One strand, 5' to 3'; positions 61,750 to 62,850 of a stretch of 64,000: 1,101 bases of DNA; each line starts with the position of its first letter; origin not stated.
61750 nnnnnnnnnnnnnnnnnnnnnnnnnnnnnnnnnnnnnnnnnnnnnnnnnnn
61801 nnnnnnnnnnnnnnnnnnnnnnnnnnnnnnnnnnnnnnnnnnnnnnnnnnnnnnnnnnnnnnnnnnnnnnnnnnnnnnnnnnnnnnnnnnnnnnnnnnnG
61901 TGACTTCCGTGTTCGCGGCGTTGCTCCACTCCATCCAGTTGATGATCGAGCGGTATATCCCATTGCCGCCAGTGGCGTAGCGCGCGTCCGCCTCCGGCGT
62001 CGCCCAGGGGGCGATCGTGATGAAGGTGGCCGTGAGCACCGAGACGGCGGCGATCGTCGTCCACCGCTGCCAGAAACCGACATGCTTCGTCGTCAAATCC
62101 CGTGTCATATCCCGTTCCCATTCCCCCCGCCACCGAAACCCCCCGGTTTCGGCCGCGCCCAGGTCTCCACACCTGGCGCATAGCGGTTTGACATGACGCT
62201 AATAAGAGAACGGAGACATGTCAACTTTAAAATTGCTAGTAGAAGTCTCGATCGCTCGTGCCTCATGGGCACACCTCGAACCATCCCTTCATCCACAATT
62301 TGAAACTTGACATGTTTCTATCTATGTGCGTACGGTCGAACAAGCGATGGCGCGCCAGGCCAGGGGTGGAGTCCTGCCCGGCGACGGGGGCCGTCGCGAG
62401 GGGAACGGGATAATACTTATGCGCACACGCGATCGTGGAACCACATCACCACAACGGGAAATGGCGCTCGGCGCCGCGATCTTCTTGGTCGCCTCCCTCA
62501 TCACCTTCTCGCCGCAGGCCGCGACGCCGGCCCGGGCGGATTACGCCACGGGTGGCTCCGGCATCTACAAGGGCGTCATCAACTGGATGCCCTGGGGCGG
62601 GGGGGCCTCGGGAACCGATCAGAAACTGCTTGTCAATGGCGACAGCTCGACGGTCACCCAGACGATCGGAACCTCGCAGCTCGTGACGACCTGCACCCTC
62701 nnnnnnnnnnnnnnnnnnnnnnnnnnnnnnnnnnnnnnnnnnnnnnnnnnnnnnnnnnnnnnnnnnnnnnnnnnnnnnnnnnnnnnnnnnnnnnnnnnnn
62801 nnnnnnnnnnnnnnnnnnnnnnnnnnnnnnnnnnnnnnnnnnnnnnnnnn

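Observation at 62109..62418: Head-to-head paralogous adhesin genes share a mirror-symmetric promoter region with a centred palindrome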

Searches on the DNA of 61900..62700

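Call 11: search_rna_families(source=window, start=61900, end=62700, threshold=evalue, max_evalue=10)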
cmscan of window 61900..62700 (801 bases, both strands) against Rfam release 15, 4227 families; matches with E-value up to 10: 1.
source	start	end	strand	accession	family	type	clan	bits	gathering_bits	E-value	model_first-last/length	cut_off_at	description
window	62488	62604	+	RF02184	ST7-OT3_2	Gene; lncRNA;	-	15.3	100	4.7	1-138/138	no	ST7 overlapping transcript 3 conserved region 2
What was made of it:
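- On Known cis-regulatory RNA family (Rfam): The only hit is a spurious lncRNA model inside the coding region (call 11).
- No Rfam family matches (call 11).
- Tried and rejected: Nothing matches in the leaders (call 11).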
